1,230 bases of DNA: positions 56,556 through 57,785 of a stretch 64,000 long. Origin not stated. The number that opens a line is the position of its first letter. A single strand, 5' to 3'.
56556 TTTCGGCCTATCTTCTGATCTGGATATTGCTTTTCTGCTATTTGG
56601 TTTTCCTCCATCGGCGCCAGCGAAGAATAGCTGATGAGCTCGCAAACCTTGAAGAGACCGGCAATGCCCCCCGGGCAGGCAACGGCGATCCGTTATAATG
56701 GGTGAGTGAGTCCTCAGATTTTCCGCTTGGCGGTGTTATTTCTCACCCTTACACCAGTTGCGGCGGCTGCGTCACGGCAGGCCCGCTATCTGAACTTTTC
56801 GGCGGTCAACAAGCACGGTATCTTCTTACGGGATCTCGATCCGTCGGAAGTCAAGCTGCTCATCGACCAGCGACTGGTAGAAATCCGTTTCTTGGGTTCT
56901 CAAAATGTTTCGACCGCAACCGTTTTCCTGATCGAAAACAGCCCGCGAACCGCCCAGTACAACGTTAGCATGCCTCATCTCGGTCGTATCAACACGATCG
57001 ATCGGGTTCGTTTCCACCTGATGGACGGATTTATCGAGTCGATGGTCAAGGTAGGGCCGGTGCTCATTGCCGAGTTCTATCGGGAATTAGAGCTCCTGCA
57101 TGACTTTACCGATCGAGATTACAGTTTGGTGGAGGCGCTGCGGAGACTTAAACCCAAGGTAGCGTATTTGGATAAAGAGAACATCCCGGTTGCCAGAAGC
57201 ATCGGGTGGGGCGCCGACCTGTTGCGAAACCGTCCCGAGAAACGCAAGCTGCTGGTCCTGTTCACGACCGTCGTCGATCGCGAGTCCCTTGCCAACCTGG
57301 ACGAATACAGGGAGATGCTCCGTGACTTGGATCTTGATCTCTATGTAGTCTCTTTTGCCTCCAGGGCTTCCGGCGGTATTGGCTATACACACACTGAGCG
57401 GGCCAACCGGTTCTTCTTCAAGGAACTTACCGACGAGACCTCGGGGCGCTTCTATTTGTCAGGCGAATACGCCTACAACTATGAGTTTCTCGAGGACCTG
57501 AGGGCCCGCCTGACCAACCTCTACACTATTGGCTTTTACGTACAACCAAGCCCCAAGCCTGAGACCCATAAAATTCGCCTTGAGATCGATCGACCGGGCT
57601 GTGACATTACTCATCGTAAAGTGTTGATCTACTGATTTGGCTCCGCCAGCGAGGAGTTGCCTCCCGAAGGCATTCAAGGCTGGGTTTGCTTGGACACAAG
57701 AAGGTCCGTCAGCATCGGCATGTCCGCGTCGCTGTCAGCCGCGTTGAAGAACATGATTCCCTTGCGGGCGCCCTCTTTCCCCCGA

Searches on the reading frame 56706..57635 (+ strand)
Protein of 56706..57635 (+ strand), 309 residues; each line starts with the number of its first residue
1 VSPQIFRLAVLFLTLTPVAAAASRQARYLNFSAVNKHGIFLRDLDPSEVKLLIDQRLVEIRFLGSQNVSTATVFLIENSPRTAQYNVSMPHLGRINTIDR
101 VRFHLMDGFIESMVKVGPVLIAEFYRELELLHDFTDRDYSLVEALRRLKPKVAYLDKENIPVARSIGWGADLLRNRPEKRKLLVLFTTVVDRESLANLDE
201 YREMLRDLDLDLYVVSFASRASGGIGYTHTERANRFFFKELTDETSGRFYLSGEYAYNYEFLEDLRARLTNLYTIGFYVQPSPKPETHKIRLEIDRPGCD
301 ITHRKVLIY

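Call 22: search_protein_families(library=pfam, proteins=[window:56706-57635:+], max_evalue=0.00001)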
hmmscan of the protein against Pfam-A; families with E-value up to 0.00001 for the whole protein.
window:56706-57635:+ (309 aa): 0 families

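Call 35: find_encoding_contigs(protein=window:56706-57635:+, flank=10000, max_places=4)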
Protein window:56706-57635:+ (309 aa): 8 contigs read that carry it; 4 places shown.
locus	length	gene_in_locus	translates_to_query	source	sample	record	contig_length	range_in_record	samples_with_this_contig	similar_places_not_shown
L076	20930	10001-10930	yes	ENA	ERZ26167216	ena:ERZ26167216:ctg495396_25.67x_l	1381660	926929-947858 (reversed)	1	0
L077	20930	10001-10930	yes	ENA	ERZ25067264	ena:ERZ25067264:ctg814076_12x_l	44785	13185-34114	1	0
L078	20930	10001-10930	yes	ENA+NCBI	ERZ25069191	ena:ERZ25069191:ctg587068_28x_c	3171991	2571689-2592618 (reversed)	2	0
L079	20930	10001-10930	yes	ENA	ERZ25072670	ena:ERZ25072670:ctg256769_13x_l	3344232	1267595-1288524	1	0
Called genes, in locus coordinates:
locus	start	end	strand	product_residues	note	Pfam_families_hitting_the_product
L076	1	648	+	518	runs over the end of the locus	PF00361:Proton_antipo_M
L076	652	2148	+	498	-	PF00361:Proton_antipo_M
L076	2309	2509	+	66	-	PF09527:ATPase_gene1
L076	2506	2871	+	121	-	PF03899:ATP-synt_I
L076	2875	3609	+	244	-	PF00119:ATP-synt_A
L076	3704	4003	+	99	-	PF00137:ATP-synt_C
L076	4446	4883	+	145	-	PF03100:CcmE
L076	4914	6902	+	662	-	PF01578:Cytochrom_C_asm, PF16327:CcmF_C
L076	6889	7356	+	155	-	PF03918:CcmH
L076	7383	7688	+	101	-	-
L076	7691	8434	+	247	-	PF00005:ABC_tran, PF02463:SMC_N (faint), PF13304:AAA_21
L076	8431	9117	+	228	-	PF01061:ABC2_membrane, PF03379:CcmB, PF12730:ABC2_membrane_4 (weak), PF12698:ABC2_membrane_3 (weak)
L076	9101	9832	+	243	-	PF01578:Cytochrom_C_asm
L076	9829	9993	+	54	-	-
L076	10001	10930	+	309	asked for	-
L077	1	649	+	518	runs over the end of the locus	PF00361:Proton_antipo_M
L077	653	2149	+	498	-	PF00361:Proton_antipo_M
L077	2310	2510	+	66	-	PF09527:ATPase_gene1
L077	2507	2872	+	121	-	PF03899:ATP-synt_I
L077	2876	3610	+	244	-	PF00119:ATP-synt_A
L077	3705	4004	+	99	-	PF00137:ATP-synt_C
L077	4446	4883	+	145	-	PF03100:CcmE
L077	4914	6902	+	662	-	PF01578:Cytochrom_C_asm, PF16327:CcmF_C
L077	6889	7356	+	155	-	PF03918:CcmH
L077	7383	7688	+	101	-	-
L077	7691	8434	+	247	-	PF13191:AAA_16 (faint), PF00005:ABC_tran, PF02463:SMC_N (faint), PF13304:AAA_21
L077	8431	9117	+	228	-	PF01061:ABC2_membrane, PF03379:CcmB, PF12730:ABC2_membrane_4 (weak), PF12698:ABC2_membrane_3 (weak)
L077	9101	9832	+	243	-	PF01578:Cytochrom_C_asm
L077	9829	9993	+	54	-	-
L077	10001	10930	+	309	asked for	-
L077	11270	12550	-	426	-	-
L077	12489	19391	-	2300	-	PF06468:Spond_N, PF05935:Arylsulfotrans, PF14269:Arylsulfotran_2, PF19078:Big_12, PF13753:SWM_repeat, PF00041:fn3, PF16656:Pur_ac_phosph_N (weak), PF00041:fn3, +2 more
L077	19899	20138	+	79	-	-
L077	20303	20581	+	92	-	PF05015:HigB-like_toxin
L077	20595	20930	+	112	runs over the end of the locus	PF12844:HTH_19 (faint), PF13560:HTH_31 (weak), PF01381:HTH_3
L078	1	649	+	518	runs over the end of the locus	PF00361:Proton_antipo_M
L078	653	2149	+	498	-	PF00361:Proton_antipo_M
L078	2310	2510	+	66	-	PF09527:ATPase_gene1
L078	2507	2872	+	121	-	PF03899:ATP-synt_I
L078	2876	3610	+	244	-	PF00119:ATP-synt_A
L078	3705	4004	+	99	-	PF00137:ATP-synt_C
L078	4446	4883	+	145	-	PF03100:CcmE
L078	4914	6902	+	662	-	PF01578:Cytochrom_C_asm, PF16327:CcmF_C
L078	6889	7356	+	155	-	PF03918:CcmH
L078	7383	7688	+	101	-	-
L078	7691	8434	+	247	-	PF00005:ABC_tran, PF02463:SMC_N (faint), PF13304:AAA_21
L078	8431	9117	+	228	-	PF01061:ABC2_membrane, PF03379:CcmB, PF12730:ABC2_membrane_4 (weak), PF12698:ABC2_membrane_3 (weak)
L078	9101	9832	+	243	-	PF01578:Cytochrom_C_asm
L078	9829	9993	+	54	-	-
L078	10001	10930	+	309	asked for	-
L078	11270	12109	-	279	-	-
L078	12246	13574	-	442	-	PF13827:DUF4189, PF03781:FGE-sulfatase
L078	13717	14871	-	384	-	PF09423:PhoD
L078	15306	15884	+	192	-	-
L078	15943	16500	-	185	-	-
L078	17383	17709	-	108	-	PF18480:DUF5615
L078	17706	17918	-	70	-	PF04255:DUF433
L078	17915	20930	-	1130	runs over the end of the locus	PF02384:N6_Mtase (weak), PF07669:Eco57I (weak), PF18135:Type_ISP_C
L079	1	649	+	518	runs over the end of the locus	PF00361:Proton_antipo_M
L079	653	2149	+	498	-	PF00361:Proton_antipo_M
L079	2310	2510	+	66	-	PF09527:ATPase_gene1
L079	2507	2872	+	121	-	PF03899:ATP-synt_I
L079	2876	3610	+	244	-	PF00119:ATP-synt_A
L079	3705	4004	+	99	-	PF00137:ATP-synt_C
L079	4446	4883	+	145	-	PF03100:CcmE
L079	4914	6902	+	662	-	PF01578:Cytochrom_C_asm, PF16327:CcmF_C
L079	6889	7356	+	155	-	PF03918:CcmH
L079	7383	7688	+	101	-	-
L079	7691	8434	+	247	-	PF13191:AAA_16 (faint), PF00005:ABC_tran, PF02463:SMC_N (faint), PF13304:AAA_21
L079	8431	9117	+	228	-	PF01061:ABC2_membrane, PF03379:CcmB, PF12730:ABC2_membrane_4 (weak), PF12698:ABC2_membrane_3 (weak)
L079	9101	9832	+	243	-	PF01578:Cytochrom_C_asm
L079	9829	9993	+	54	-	-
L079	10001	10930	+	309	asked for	-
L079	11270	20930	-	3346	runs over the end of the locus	PF06468:Spond_N, PF16656:Pur_ac_phosph_N, PF00149:Metallophos, PF05935:Arylsulfotrans, PF14269:Arylsulfotran_2, PF19078:Big_12, PF13753:SWM_repeat, PF00041:fn3, +6 more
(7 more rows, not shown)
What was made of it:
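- L079 is intact for more than 3,346 codons (call 35).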

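Call 37: list_cluster_members(proteins=[P0006, P0013, P0079, window:56706-57635:+, window:51619-53607:+])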
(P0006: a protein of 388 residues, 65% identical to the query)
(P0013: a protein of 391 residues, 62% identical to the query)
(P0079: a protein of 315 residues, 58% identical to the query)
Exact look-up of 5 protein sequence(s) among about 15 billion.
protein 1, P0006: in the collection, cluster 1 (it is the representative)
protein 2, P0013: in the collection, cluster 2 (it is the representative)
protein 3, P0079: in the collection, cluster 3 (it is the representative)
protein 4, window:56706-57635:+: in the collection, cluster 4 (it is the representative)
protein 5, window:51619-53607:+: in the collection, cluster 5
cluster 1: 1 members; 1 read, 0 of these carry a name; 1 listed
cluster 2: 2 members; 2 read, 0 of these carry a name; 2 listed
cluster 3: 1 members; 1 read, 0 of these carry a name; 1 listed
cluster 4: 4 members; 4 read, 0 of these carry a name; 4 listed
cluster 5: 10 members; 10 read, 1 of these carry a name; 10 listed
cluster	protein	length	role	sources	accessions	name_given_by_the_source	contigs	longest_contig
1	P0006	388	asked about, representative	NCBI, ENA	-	-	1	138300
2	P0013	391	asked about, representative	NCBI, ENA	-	-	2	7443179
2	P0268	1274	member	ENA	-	-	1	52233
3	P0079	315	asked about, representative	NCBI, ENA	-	-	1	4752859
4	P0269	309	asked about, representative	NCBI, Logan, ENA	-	-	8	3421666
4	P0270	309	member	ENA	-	-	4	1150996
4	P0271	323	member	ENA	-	-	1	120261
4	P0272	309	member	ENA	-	-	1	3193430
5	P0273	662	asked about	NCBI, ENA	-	-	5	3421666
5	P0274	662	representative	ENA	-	-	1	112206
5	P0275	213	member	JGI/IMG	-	cytochrome c-type biogenesis protein CcmF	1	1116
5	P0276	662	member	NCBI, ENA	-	-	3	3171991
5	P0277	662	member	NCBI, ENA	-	-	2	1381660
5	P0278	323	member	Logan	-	-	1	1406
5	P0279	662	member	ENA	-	-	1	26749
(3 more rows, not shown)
